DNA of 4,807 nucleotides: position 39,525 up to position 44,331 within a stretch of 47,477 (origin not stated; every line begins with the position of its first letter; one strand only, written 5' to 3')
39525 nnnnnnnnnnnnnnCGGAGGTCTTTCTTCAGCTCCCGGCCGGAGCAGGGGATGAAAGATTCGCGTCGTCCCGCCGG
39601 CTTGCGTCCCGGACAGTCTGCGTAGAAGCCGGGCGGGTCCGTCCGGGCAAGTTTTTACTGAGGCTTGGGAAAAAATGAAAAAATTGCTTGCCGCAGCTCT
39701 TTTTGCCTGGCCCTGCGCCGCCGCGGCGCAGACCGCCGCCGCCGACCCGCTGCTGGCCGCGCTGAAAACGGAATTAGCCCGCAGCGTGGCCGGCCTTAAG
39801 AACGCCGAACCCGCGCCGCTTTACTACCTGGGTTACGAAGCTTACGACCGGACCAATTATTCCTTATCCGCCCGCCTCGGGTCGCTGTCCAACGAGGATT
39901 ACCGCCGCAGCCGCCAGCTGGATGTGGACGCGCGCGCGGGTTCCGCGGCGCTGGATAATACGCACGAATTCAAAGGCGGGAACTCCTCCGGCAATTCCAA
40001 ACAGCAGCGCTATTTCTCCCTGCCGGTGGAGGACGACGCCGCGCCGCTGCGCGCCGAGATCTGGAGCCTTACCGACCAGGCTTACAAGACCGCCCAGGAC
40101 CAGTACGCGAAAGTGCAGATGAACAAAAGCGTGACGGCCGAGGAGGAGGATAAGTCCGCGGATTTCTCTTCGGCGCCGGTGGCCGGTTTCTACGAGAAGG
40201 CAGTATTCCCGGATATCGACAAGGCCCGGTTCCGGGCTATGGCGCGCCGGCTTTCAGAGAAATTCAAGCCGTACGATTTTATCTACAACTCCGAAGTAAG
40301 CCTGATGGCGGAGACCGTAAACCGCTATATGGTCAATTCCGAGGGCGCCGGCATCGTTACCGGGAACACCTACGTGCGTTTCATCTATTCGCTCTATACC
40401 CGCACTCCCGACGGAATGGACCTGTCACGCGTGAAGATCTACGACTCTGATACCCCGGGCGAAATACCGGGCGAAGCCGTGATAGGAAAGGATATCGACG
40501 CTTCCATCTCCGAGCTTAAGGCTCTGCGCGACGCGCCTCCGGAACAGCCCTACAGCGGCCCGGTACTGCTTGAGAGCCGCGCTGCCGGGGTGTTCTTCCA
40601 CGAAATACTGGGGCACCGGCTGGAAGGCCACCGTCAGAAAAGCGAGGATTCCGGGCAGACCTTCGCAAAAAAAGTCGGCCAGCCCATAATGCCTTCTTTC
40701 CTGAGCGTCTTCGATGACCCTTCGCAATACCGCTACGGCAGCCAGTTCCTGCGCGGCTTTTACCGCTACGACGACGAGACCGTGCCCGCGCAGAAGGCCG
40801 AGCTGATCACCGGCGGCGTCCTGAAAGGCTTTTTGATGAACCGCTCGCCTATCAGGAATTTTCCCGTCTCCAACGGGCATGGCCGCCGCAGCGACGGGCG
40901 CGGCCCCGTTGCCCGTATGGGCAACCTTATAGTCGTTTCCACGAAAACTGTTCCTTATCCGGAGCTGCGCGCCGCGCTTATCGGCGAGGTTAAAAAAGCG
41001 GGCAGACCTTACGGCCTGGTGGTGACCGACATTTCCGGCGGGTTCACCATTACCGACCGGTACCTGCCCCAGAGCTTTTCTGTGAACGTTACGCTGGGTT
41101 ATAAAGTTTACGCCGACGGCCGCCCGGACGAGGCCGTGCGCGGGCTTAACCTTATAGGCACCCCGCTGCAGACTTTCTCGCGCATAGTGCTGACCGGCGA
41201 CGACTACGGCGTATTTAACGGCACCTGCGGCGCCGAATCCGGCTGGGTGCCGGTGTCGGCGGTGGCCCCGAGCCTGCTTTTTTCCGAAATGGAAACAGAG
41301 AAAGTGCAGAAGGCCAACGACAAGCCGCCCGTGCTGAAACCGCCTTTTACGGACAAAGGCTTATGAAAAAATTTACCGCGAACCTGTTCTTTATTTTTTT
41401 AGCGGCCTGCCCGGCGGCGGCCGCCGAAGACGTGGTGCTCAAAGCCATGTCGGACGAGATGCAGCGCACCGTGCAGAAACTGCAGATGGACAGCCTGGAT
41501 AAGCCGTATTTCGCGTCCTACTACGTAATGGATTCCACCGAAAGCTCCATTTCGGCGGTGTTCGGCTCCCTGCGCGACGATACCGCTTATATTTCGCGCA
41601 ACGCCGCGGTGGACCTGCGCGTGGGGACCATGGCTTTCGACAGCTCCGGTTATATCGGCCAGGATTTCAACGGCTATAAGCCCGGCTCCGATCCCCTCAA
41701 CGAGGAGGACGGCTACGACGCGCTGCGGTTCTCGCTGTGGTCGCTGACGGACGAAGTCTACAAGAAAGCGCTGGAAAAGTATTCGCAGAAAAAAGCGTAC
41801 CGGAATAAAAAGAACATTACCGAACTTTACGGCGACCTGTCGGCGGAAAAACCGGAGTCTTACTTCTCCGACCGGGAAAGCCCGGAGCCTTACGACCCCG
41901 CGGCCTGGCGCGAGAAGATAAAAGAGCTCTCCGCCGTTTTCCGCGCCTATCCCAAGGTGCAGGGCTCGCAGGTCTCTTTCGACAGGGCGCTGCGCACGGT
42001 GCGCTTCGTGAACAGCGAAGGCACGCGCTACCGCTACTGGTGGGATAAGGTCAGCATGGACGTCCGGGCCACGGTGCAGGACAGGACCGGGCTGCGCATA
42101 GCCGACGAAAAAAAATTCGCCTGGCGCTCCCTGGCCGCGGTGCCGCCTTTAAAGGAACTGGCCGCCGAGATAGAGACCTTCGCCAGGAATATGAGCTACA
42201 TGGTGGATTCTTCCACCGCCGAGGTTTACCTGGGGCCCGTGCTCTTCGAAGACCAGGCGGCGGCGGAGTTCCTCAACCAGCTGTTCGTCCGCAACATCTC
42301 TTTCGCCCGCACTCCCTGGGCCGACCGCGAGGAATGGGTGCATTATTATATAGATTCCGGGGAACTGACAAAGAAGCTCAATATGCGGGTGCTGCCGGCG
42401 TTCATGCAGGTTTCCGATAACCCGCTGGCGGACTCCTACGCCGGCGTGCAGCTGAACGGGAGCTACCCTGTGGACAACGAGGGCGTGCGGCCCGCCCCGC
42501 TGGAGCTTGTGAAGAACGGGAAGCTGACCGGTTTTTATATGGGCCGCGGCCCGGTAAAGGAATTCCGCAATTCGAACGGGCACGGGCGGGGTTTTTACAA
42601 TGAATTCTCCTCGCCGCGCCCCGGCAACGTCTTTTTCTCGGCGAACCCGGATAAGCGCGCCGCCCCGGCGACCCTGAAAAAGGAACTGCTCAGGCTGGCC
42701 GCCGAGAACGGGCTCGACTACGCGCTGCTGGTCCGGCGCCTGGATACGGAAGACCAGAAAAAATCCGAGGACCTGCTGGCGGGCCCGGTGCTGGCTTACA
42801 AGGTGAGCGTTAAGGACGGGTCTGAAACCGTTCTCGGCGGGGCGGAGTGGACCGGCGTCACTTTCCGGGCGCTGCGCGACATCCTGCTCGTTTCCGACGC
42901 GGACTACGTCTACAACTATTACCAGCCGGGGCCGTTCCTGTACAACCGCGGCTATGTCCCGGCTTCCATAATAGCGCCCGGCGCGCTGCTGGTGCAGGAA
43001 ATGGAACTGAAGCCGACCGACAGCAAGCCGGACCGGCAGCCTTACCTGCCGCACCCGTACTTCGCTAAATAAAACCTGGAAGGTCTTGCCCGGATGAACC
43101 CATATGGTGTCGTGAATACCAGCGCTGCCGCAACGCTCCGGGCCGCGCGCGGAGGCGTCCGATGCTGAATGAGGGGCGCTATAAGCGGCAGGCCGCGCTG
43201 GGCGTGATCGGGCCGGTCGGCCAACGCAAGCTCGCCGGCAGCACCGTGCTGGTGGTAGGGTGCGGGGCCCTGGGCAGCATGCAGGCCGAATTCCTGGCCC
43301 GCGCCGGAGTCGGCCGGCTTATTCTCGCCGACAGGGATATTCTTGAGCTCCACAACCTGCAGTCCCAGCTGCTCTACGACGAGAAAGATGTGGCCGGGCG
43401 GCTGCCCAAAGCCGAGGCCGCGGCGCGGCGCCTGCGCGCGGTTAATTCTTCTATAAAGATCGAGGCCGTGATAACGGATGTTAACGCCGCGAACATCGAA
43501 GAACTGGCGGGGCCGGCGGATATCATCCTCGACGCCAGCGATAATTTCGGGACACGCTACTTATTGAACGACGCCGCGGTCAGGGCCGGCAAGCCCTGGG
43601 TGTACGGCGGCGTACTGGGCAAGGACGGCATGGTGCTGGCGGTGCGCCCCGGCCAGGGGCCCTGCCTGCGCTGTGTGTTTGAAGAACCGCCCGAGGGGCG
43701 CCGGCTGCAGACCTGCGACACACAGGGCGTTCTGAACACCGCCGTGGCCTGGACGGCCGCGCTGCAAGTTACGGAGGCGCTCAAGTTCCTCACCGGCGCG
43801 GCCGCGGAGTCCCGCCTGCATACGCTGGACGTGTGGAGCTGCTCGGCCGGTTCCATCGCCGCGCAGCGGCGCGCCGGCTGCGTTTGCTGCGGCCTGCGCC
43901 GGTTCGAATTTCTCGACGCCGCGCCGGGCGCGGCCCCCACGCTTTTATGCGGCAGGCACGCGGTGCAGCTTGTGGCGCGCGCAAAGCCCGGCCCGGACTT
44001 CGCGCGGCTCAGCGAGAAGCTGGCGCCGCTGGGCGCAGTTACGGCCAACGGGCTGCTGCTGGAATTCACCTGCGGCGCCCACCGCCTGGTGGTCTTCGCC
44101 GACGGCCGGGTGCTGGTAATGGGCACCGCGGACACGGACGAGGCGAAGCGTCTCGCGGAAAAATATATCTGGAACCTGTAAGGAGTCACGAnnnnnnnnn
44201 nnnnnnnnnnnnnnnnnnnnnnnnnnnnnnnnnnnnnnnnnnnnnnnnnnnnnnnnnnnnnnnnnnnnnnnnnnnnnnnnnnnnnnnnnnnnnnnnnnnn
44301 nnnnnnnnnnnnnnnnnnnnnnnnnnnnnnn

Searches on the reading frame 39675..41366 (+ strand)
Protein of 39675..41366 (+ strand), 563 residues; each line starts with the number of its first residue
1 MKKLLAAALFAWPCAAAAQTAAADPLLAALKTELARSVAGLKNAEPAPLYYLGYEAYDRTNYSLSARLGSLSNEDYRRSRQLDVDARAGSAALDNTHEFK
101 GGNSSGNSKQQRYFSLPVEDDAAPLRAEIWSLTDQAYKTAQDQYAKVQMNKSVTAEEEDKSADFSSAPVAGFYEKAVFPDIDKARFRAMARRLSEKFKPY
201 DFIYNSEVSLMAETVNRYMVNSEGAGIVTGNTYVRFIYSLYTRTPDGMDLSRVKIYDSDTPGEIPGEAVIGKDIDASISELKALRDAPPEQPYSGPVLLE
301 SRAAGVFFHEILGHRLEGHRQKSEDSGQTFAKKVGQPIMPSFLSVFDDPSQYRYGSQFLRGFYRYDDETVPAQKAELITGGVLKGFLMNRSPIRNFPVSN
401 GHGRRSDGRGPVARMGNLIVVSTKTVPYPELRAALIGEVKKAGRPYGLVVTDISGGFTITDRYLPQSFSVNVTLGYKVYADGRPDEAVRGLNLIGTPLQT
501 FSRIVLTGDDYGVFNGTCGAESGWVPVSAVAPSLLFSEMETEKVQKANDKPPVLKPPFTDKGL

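Call 12: search_protein_families(library=ncbifam, proteins=[window:39675-41366:+])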
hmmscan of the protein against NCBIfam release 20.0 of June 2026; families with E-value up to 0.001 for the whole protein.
window:39675-41366:+ (563 aa): 2 families
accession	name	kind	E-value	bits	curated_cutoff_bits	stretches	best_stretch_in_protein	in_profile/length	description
NF040952.1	Arch_mtprotase_TldD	equivalog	3.8e-20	72.1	635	1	293-535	214-436/443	zinc metalloprotease TldD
NF008006.0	PRK10735.1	equivalog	4.6e-18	64.9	513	1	262-537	219-473/481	metalloprotease TldD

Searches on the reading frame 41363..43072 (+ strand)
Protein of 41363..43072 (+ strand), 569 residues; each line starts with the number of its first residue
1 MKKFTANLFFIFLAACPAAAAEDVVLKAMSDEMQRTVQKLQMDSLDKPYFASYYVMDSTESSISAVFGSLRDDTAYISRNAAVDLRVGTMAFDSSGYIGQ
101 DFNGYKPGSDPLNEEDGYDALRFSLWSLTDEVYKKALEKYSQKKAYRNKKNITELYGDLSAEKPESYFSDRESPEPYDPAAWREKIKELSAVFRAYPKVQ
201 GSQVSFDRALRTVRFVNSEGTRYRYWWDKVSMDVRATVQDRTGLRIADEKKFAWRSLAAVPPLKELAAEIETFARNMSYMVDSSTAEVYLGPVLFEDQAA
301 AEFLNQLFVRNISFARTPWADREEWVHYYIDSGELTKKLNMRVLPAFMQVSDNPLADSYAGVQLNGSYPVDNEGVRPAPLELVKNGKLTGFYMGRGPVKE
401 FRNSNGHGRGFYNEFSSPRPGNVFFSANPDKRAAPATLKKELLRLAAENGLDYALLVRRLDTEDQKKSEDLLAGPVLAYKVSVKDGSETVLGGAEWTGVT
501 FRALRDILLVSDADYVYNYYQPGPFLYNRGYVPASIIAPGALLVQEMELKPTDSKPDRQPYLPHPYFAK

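Call 12: search_protein_families(library=ncbifam, proteins=[window:41363-43072:+])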
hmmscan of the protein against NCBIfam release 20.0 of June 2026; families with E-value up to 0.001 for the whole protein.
window:41363-43072:+ (569 aa): 0 families

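Call 53: search_protein_families(library=pfam, proteins=[window:41363-43072:+])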
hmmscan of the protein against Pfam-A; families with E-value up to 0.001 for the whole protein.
window:41363-43072:+ (569 aa): 2 families
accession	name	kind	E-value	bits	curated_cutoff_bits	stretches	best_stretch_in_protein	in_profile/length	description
PF19289.4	PmbA_TldD_3rd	-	1.4e-13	51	22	1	292-512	5-198/220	PmbA/TldA metallopeptidase C-terminal domain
PF19290.4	PmbA_TldD_2nd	-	8.8e-05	23.4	20.9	1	173-246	2-88/109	PmbA/TldA metallopeptidase central domain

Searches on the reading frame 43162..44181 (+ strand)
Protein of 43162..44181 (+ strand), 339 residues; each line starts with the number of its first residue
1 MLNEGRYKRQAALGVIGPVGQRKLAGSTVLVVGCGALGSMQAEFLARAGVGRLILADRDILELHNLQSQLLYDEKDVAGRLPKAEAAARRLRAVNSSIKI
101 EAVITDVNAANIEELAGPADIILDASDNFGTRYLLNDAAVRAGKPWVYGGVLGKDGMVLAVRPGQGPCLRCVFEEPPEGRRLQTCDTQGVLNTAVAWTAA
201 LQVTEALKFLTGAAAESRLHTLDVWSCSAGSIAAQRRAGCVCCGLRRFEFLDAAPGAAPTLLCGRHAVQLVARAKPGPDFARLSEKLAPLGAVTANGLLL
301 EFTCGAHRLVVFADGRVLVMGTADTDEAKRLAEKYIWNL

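Call 12: search_protein_families(library=ncbifam, proteins=[window:43162-44181:+])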
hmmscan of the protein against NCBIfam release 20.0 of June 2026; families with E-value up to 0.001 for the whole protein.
window:43162-44181:+ (339 aa): 22 families
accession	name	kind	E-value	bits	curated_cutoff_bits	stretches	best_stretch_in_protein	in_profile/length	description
NF009123.0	PRK12475.1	subfamily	4.7e-91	305.6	510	1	5-336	3-337/338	MoeB/ThiF family adenylyltransferase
TIGR02356.1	adenyl_thiF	equivalog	9.3e-68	227.6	275.25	1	6-210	1-203/203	thiazole biosynthesis adenylyltransferase ThiF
NF006444.0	PRK08762.1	equivalog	8.7e-60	202.4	449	1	4-245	125-369/387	molybdopterin-synthase adenylyltransferase MoeB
NF047750.1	SAMPActivE1UbaA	equivalog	8.4e-51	172.9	450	1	6-247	12-252/270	SAMP-activating enzyme E1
NF004281.0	PRK05690.1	subfamily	1.5e-47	161.9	266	1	5-244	11-249/250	molybdopterin-synthase adenylyltransferase MoeB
NF004111.0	PRK05600.1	equivalog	4.8e-43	147.7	437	1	6-214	21-230/371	ThiF family adenylyltransferase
NF005902.0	PRK07878.1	equivalog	1.2e-41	142.9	647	1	6-214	22-232/392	adenylyltransferase/sulfurtransferase MoeZ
NF006204.0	PRK08328.1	equivalog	2.3e-41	141.9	339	1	6-214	9-209/231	hypothetical protein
NF005646.0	PRK07411.1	equivalog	1.4e-39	136.4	633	1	5-215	17-225/390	molybdopterin-synthase adenylyltransferase MoeB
TIGR02355.1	moeB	equivalog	8.4e-37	126.8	376.55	1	5-243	3-240/240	molybdopterin-synthase adenylyltransferase MoeB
NF006395.0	PRK08644.1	equivalog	2.1e-23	83.1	159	1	21-147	25-150/215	sulfur carrier protein ThiS adenylyltransferase ThiF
NF058523.1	6A-MBL_cap2_3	equivalog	1.4e-18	66.8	320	1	25-138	297-411/665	anti-phage 6A-MBL system cap2_3 protein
TIGR02354.1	thiF_fam2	equivalog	2.1e-18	66.9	152.2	1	22-141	17-133/200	thiamine biosynthesis protein ThiF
NF006077.0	PRK08223.1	equivalog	1.3e-15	57.1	266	1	12-163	14-165/296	hypothetical protein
TIGR01408.1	Ube1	subfamily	1.3e-13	49.6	750.05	1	6-163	401-563/1008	ubiquitin-activating enzyme E1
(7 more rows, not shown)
